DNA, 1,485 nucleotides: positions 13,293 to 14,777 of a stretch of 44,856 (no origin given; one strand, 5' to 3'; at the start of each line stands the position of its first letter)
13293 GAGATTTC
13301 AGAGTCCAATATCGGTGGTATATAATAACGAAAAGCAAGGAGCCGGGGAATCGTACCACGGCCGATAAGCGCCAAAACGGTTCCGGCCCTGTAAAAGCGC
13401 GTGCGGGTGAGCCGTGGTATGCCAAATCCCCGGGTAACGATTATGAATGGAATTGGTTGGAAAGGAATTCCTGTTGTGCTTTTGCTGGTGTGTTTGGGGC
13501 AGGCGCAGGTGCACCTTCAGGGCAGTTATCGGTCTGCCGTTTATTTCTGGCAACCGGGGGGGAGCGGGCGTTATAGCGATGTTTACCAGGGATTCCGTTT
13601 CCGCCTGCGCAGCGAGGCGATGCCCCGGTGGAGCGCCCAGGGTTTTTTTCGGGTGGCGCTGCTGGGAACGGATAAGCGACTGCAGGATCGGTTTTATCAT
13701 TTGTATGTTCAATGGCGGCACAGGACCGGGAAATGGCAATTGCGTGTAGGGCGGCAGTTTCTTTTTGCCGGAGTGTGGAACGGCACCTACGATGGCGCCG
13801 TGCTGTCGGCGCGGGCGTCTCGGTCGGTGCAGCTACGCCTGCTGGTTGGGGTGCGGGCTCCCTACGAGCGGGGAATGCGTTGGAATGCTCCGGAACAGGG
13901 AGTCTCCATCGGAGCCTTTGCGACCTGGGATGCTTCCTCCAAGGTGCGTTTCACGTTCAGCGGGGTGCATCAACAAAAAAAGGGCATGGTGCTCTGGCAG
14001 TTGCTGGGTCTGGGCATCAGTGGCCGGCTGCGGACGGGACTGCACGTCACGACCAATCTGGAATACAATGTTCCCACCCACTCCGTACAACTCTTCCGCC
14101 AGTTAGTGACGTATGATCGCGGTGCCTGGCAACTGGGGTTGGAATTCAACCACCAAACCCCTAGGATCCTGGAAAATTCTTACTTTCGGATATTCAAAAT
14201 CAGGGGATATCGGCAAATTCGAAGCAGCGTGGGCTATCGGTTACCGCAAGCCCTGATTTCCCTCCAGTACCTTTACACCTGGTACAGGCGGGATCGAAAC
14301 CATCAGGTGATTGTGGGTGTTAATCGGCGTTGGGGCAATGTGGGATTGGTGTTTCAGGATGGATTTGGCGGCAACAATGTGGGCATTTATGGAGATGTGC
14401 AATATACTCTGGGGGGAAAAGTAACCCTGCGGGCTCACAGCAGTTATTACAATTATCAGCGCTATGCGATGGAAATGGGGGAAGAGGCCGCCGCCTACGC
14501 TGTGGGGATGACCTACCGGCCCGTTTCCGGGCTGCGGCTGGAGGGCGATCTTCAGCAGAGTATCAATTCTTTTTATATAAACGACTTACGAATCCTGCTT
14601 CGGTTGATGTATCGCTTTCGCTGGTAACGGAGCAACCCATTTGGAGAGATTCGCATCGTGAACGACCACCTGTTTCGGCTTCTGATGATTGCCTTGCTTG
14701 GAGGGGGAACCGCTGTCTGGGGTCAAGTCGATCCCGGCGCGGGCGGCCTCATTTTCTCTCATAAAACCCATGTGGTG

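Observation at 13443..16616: Porin-cytochrome-like outer-membrane electron conduit: beta-barrel + 12-heme cytochrome + lipoprotein 7-9-heme cytochrome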

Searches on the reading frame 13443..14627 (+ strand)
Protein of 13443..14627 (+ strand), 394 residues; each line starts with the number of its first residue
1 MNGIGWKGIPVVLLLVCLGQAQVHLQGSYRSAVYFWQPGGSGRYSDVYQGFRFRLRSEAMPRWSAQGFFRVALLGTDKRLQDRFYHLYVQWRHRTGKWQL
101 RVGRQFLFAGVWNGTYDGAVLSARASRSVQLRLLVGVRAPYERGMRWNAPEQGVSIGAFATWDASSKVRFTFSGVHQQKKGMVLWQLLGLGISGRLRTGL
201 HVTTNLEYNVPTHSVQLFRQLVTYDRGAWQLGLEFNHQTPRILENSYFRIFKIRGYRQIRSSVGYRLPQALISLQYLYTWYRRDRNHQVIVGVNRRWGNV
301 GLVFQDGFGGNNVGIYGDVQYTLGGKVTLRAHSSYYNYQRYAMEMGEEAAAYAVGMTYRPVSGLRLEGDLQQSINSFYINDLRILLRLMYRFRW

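Call 4: search_protein_families(library=pfam, proteins=[window:13443-14627:+], max_evalue=0.1)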
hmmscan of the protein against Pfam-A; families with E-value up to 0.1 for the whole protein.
window:13443-14627:+ (394 aa): 0 families

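Call 5: search_protein_families(library=ncbifam, proteins=[window:13443-14627:+], max_evalue=0.1)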
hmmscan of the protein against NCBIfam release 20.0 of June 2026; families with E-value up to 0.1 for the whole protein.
window:13443-14627:+ (394 aa): 0 families
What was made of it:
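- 13443..14627 (+): Gene A: outer-membrane 22-strand beta-barrel (394 aa), the sheath of the conduit. No Pfam or NCBIfam family (calls 4, 5).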

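Call 7: find_homologous_proteins(query=window:13443-14627:+, max_evalue=0.001)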
Query window:13443-14627:+ (394 aa): 18 proteins with E <= 0.001 among 6718 candidates.
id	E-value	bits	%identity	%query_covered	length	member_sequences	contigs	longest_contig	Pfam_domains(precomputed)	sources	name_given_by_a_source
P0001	1.1e-265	899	100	100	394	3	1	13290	-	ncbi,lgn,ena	-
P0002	8.8e-129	448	54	98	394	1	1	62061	-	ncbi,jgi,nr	ncbi:MAG: hypothetical protein GXO78_08615 [Calditrichaeota bacterium]|nr:hypothetical protein [Cald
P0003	4.9e-87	311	39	98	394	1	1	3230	-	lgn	-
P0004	4.1e-86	308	39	99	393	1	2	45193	-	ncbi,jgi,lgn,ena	-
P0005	8.6e-85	303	39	94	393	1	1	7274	-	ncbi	-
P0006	1.4e-82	296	38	98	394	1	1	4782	-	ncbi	-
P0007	1.8e-74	269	37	98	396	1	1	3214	-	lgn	-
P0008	1.7e-73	266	38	97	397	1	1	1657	PF13609.13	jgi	jgi:hypothetical protein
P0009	2.5e-73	266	34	98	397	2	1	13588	-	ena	-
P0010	4.8e-73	265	37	98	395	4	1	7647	-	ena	-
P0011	3.0e-72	262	36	97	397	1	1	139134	PF13609.13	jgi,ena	-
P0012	3.5e-72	262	36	94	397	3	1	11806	-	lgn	-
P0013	8.0e-72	261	39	88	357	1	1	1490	-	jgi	jgi:hypothetical protein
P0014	2.1e-71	259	58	49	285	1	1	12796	-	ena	-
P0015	5.7e-71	258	36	98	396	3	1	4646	-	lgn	-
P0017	1.7e-67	246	36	94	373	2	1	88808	-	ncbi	-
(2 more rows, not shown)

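Call 8: find_encoding_contigs(protein=P0002, flank=8000, max_places=2)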
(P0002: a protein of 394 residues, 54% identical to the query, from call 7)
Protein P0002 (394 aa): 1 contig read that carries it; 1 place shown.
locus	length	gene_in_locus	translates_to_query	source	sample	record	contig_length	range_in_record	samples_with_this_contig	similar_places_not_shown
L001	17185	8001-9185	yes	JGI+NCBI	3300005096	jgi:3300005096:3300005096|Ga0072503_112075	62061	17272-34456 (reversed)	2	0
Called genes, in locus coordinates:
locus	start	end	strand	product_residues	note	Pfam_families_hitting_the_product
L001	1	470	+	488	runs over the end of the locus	PF04389:Peptidase_M28, PF01546:Peptidase_M20, PF07687:M20_dimer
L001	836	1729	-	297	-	PF00753:Lactamase_B, PF12706:Lactamase_B_2 (faint)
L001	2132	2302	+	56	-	-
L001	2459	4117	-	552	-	PF04389:Peptidase_M28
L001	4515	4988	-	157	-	PF01878:EVE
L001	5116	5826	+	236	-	PF00027:cNMP_binding, PF13545:HTH_Crp_2, PF00325:Crp (weak)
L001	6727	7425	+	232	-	PF00027:cNMP_binding, PF13545:HTH_Crp_2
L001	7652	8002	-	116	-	-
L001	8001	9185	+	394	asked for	-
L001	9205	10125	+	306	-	PF14522:Cytochrome_C7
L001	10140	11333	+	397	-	PF14522:Cytochrome_C7 (faint), PF09698:GSu_C4xC__C2xCH (weak)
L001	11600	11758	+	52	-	-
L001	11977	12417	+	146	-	PF00355:Rieske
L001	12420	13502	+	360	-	PF00033:Cytochrome_B, PF13631:Cytochrom_B_N_2, PF00032:Cytochrom_B_C (weak)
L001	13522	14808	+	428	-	PF13435:Cytochrome_C554 (faint), PF14522:Cytochrome_C7 (faint), PF22678:Cytochrom_c_NrfB-like (faint), PF09699:Paired_CXXCH_1 (faint), PF14537:Cytochrom_c3_2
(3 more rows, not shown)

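Call 9: find_encoding_contigs(protein=P0011, flank=8000, max_places=2)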
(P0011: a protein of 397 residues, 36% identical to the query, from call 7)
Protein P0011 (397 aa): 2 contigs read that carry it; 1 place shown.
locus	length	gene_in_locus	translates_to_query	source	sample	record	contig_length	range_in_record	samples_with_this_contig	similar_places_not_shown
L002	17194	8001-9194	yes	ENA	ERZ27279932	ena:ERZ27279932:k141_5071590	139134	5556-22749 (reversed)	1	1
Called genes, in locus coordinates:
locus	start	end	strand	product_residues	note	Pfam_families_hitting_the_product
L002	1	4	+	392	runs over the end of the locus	PF00072:Response_reg, PF01597:GCV_H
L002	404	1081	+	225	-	PF01597:GCV_H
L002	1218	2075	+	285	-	PF13187:Fer4_9 (faint), PF12838:Fer4_7 (faint), PF12797:Fer4_2 (faint), PF13237:Fer4_10 (faint), PF12837:Fer4_6 (faint), PF13247:Fer4_11, PF00037:Fer4 (weak)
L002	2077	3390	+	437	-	PF03916:NrfD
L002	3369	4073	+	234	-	PF28260:DVU_0533 (faint), PF01597:GCV_H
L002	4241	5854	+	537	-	PF00672:HAMP, PF00512:HisKA, PF02518:HATPase_c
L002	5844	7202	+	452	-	PF00072:Response_reg, PF00158:Sigma54_activat, PF14532:Sigma54_activ_2, PF07728:AAA_5, PF25601:AAA_lid_14, PF02954:HTH_8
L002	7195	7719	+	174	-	PF07998:Peptidase_M54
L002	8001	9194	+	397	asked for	PF13609:Porin_4 (faint)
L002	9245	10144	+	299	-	PF02085:Cytochrom_CIII (faint), PF14537:Cytochrom_c3_2 (faint), PF22113:Mtrc-MtrF_II-IV_dom (faint), PF14522:Cytochrome_C7 (weak)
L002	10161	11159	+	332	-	PF14522:Cytochrome_C7 (faint)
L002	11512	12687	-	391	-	PF03372:Exo_endo_phos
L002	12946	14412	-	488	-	PF03150:CCP_MauG, PF18962:Por_Secre_tail (weak)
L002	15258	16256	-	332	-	PF01266:DAO (weak), PF01494:FAD_binding_3 (weak), PF13450:NAD_binding_8 (weak), PF13738:Pyr_redox_3 (faint)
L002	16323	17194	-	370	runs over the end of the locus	PF02353:CMAS, PF13489:Methyltransf_23, PF01728:FtsJ (weak), PF08241:Methyltransf_11, PF08242:Methyltransf_12, PF13649:Methyltransf_25, PF13847:Methyltransf_31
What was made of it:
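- Two homologues of A carry a faint Pfam Porin_4 hit (calls 7, 9).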

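Call 10: find_encoding_contigs(protein=P0017, flank=8000, max_places=2)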
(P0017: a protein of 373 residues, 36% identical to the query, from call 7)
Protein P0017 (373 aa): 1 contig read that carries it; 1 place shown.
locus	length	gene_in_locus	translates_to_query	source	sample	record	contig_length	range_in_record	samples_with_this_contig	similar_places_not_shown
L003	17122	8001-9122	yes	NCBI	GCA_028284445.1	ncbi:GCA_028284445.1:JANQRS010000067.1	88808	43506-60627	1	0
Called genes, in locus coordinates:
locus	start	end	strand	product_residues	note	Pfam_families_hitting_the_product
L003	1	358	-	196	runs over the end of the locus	PF02085:Cytochrom_CIII (faint), PF22113:Mtrc-MtrF_II-IV_dom (weak), PF14522:Cytochrome_C7 (faint), PF09699:Paired_CXXCH_1 (faint), PF13435:Cytochrome_C554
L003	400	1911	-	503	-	PF03264:Cytochrom_NNT (weak), PF14522:Cytochrome_C7 (faint)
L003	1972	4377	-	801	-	PF09699:Paired_CXXCH_1 (faint), PF14522:Cytochrome_C7 (faint), PF14537:Cytochrom_c3_2 (faint), PF22113:Mtrc-MtrF_II-IV_dom (faint), PF02085:Cytochrom_CIII (weak), PF01292:Ni_hydr_CYTB, PF14358:DUF4405 (faint)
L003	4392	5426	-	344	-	PF00158:Sigma54_activat, PF14532:Sigma54_activ_2, PF01078:Mg_chelatase (faint), PF07728:AAA_5, PF25601:AAA_lid_14, PF02954:HTH_8 (weak)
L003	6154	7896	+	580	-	PF09699:Paired_CXXCH_1 (faint), PF14522:Cytochrome_C7 (faint), PF14537:Cytochrom_c3_2 (faint), PF02085:Cytochrom_CIII (faint), PF13435:Cytochrome_C554, PF22113:Mtrc-MtrF_II-IV_dom (weak)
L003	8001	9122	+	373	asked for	-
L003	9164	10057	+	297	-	PF14522:Cytochrome_C7 (weak), PF14537:Cytochrom_c3_2 (faint), PF22113:Mtrc-MtrF_II-IV_dom (faint), PF14522:Cytochrome_C7 (weak)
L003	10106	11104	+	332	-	PF14522:Cytochrome_C7 (faint), PF09698:GSu_C4xC__C2xCH (weak)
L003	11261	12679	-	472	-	-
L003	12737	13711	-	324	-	PF00034:Cytochrom_C (faint)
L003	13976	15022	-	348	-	-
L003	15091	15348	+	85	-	-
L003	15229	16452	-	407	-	PF01636:APH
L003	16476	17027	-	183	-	PF02627:CMD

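Call 23: predict_structure(alignment_id=A1)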
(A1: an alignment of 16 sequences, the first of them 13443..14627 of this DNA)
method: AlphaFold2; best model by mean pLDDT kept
length: 394 residues; sequences in the alignment: 16
mean_pLDDT: 80.9   pTM: 0.73
mean pLDDT of the five models: 80.9, 80.5, 79.9, 79.3, 76.0
residues with pLDDT >= 90: 153; 70-90: 151; 50-70: 61; < 50: 29
segments of 3 or more residues with pLDDT < 50: 1-8, 243-253, 341-346
pLDDT, mean of each block of 10 residues (from residue 1): 44 53 86 76 80 89 89 73 83 93 85 85 94 88 64 87 95 91 87 92 93 88 95 86 42 69 95 91 78 90 72 82 90 65 48 89 91 67 85 91
secondary structure, 60 per line:
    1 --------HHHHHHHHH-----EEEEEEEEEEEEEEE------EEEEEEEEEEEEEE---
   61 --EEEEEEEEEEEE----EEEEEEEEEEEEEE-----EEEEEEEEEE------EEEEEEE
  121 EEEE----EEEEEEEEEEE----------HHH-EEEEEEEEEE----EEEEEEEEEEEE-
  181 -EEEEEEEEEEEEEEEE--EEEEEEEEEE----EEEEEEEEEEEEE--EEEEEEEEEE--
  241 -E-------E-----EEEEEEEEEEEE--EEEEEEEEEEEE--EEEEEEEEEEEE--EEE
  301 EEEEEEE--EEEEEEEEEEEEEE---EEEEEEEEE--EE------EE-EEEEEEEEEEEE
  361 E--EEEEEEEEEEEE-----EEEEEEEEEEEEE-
elements in order: H9-17 E23-37 E44-57 E63-74 E79-92 E98-107 E114-124 E129-139 E154-163 E168-179 E182-197 E200-209 E214-226 E229-238 E256-267 E270-281 E284-295 E298-307 E310-323 E327-335 E349-361 E364-375 E381-393
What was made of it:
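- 13443..14627 (+): AF2 model with pLDDT 80.9 and 22 strands; the longest loop is 17 aa and there is no plug domain (call 23).
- Checked: The beta-barrel reading is confirmed by an AlphaFold2 model: pLDDT 80.9, 22 strands, 265 of about 372 mature residues in strands (call 23).
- The barrel model has 22 strands, 71% of the mature residues are in strands, and there is no plug (call 23). An open 22-strand barrel without a constriction loop or plug would be an unusually large and leaky substrate pore (call 23).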

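Call 26: fold_search(model_id=the predicted structure, library=pdb)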
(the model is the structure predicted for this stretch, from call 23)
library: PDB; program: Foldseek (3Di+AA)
matches with E <= 10: 974; with E <= 0.001: 306
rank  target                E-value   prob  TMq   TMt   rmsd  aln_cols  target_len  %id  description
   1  3ohn_A                3.9e-11  1.00  0.41  0.36  13.3       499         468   10  Crystal structure of the FimD translocation domain (released 2011-06-01)
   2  9fy9_D                3.1e-10  1.00  0.45  0.30  16.1       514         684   10  Cryo-EM structure of the type 1 chaperone-usher pilus FimD-tip complex (FimDHGFC) - Conformer 1 (released 2025-06-04)
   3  5ldt_A                1.1e-09  1.00  0.44  0.43   9.6       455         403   11  Crystal Structures of MOMP from Campylobacter jejuni (released 2016-10-26)
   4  9fw9_D                2.1e-09  1.00  0.50  0.33   9.7       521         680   10  Cryo-EM structure of the type 1 pilus assembly platform as part of the FimA-bound chaperone-usher pilus complex (FimDH (released 2025-06-04)
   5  5ldv                  2.4e-09  1.00  0.44  0.43  10.4       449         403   11  Crystal Structures of MOMP from Campylobacter jejuni (released 2016-10-26)
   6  2qtk_A                2.6e-09  1.00  0.48  0.51   9.0       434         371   12  Crystal Structure of the outer membrane protein opdK from Pseudomonas aeruginosa (released 2008-06-24)
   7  2vqi_A                2.7e-09  1.00  0.47  0.41   8.5       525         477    9  Structure of the P pilus usher (PapC) translocation pore (released 2008-05-27)
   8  3rfz_E                2.9e-09  1.00  0.46  0.27  15.9       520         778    9  Crystal structure of the FimD usher bound to its cognate FimC:FimH substrate (released 2011-06-01)
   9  3rfz_B                3.5e-09  1.00  0.44  0.26  16.1       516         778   10  Crystal structure of the FimD usher bound to its cognate FimC:FimH substrate (released 2011-06-01)
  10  9bog_D                4.0e-09  1.00  0.54  0.30   8.3       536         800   10  Structural basis for adhesin secretion by the outer-membrane usher in type 1 pili (released 2024-10-09)
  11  3t24_B                6.9e-09  1.00  0.46  0.48   9.3       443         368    9  Crystal structure of Pseudomonas aeruginosa OpdQ (released 2012-02-08)
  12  2y0l                  7.6e-09  1.00  0.46  0.49   8.5       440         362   10  Crystal Structure of Pseudomonas Aeruginosa OpdO (released 2011-12-21)
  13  3sy9_D                7.6e-09  1.00  0.45  0.48   8.7       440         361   10  Crystal structure of Pseudomonas aeruginosa OccD2 (OpdC) (released 2012-02-08)
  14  5dl7                  7.6e-09  1.00  0.44  0.43   9.2       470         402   10  Crystal structure of Acinetobacter baumannii OccAB3 (released 2016-02-03)
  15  8bys_A                1.3e-08  1.00  0.44  0.51  11.8       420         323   11  Outer membrane attachment porin OmpM1 from Veillonella parvula, native (released 2023-11-08)
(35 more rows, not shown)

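Call 27: find_related_loci(query=A1, collection=genome_contigs, flank=8000)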
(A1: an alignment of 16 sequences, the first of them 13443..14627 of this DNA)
Query A1 (394 aa) in genome_contigs; peptide patterns used: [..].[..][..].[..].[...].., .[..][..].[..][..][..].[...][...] (x = any residue, [..] = any of these).
192 stretches matched a pattern; 18 encode a relative of the query (tblastn E <= 1e-3); 18 distinct loci.
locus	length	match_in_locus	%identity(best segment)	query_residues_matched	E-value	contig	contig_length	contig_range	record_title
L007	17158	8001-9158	54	7-392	7e-134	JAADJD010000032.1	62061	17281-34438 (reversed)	MAG: Calditrichota bacterium isolate M_MetaBat.96 contig-127_1982, whole genome shotgun sequence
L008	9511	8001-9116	37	17-390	7e-82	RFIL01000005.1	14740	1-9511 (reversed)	MAG: Calditrichaeota bacterium isolate J075 k99_3986, whole genome shotgun sequence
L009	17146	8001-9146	36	11-393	2e-79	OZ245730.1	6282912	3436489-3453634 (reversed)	MAG: Calditrichia bacterium isolate b0d004ed-fac9-4c7c-be48-ce0904fd85ed genome assembly, chromosome: 1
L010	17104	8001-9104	35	22-392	2e-77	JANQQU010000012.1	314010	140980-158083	MAG: Calditrichia bacterium isolate IP29b_bin.38 k99_2484647, whole genome shotgun sequence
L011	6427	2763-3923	35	11-391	2e-77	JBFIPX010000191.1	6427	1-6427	MAG: Rhodothermales bacterium isolate Mix_sand12.2021.10.Z.66 k141_1420958_length_6427_cov_11.0000, whole genome shotgun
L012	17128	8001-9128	38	17-394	6e-76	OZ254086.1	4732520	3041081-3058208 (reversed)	MAG: Calditrichales bacterium isolate 9af047bb-fff5-47c5-8bde-b903f089fbd6 genome assembly, chromosome: 1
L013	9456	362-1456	33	21-392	1e-73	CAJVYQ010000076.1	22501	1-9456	MAG TPA_asm: uncultured Deferribacteres bacterium isolate DRR093004_bin.37_MetaBAT_v2.12.1_MAG genome assembly, contig:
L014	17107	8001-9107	36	22-393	3e-73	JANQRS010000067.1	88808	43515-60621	MAG: Calditrichia bacterium isolate IP29b_bin.73 k99_2148837, whole genome shotgun sequence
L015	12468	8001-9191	32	7-392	3e-72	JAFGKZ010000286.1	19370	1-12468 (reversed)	MAG: Calditrichaceae bacterium isolate Zod_Metabat.370 k87_14587303, whole genome shotgun sequence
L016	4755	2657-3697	35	46-392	1e-68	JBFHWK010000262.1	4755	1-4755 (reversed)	MAG: Rhodothermales bacterium isolate Mix_sand09.2021.07.Z.24 k141_1530893_length_4755_cov_31.6333, whole genome shotgun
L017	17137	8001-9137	32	11-390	1e-67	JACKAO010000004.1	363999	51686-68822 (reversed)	MAG: Calditrichia bacterium isolate HK-STAS-CALD-1 HK-STAS-CALD-1_4, whole genome shotgun sequence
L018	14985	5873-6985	33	22-392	5e-67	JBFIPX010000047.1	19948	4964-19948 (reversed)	MAG: Rhodothermales bacterium isolate Mix_sand12.2021.10.Z.66 k141_290178_length_19948_cov_14.6665, whole genome shotgun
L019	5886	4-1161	32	13-392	8e-67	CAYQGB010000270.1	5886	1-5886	MAG TPA_asm: uncultured Calditrichaceae bacterium isolate SRP162660_co2_186 genome assembly, contig: NODE_10984_length_5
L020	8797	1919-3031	32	21-390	3e-66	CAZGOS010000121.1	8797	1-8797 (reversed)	MAG TPA_asm: uncultured Rhodothermales bacterium isolate binchicken_co121_307 genome assembly, contig: NODE_6831_length_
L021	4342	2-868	34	105-392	5e-54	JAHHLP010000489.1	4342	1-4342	MAG: Rhodothermia bacterium isolate HDS-18 SC9685-86-88_k127_346090, whole genome shotgun sequence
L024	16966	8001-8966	24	11-309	5e-11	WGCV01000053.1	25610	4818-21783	MAG: Melioribacteraceae bacterium isolate S145_16 k151_303641, whole genome shotgun sequence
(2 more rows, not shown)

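Call 43: search_protein_representatives(alignment_id=A1)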
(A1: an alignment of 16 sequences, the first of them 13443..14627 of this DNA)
Query: 16 sequences, 394 profile positions. Proteins with E-value up to 0.001 (for the whole library): 781; up to 1e-10: 395; up to 1e-30: 125. The best 150 are listed.
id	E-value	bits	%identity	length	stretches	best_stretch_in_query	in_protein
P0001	1.1e-159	548.1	-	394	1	5-393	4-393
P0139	1.6e-146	504.8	-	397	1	2-393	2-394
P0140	4.3e-134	463.8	-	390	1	8-393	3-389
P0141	1.5e-132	458.8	-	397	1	6-393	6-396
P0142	1.0e-128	446.1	-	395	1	7-393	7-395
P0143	4.7e-121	420.9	-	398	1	8-393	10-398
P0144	3.3e-118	411.5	-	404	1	1-393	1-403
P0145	1.1e-117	409.8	-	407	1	7-393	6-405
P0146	2.1e-111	389.2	-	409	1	3-393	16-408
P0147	1.2e-108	380.0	-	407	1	16-393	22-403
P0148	9.9e-108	377.0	-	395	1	5-393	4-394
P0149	1.6e-97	343.4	-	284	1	112-393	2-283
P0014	1.3e-89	317.4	-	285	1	170-392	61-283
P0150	3.7e-81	289.6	-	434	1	5-391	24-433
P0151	3.6e-77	276.4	-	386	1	9-393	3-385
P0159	6.8e-58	213.0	-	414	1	4-392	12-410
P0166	4.9e-49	183.8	-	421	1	20-393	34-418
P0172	3.3e-45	171.2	-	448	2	6-179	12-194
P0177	3.3e-44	167.9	-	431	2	2-182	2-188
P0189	3.4e-40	154.7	-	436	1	10-391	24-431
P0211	3.5e-36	141.5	-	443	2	25-183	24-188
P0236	1.3e-33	133.0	-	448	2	3-181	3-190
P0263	1.3e-30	123.1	-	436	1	9-392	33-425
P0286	2.4e-28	115.7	-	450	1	21-358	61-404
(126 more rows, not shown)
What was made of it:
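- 13443..14627 (+): The superfamily holds 781 clusters at 50% identity (call 43).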

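Call 44: list_cluster_members(proteins=[P0150, P0159, P0166, P0172, P0177, P0189, P0211, P0236, P0263, P0286])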
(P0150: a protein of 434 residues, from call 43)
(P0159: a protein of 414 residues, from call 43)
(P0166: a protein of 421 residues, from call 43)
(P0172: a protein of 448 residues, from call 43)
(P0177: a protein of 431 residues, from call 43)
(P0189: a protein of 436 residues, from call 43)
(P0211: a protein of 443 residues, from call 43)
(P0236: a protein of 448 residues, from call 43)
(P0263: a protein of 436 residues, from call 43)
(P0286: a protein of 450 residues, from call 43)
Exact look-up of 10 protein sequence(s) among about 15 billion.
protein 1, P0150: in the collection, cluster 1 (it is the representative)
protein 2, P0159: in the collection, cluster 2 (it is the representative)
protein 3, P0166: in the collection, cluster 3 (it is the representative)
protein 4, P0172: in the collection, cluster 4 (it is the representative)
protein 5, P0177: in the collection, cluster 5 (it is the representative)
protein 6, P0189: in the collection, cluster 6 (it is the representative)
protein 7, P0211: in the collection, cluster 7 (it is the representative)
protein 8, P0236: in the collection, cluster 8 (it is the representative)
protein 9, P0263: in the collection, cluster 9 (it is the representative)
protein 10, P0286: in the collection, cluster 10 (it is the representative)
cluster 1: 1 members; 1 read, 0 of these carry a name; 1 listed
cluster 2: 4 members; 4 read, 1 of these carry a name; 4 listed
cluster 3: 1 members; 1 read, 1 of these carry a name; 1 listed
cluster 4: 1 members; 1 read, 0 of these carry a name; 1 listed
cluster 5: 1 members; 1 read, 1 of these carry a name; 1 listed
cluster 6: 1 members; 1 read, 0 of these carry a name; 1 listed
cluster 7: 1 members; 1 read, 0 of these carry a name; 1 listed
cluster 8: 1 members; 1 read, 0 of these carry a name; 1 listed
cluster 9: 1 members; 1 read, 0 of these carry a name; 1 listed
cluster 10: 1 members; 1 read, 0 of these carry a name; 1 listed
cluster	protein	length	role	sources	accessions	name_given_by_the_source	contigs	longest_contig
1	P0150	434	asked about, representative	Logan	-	-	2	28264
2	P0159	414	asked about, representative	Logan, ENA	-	-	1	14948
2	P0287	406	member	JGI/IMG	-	hypothetical protein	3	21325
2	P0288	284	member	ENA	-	-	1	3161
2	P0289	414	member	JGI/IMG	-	-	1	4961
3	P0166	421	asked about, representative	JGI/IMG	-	hypothetical protein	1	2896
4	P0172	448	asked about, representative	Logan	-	-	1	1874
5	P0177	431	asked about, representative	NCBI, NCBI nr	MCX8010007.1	MAG: hypothetical protein N3A61_02545 [Ignavibacteria bacterium] | hypothetical protein [Ignavibacteria bacterium]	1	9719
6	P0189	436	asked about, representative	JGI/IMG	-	-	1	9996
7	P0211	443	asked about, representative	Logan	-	-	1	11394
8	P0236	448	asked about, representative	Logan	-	-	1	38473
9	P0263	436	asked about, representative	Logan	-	-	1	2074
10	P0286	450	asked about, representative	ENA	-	-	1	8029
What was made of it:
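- Tried and rejected: Naming distant barrel hits by cluster look-up: 9 of 10 had no informative name (call 44).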
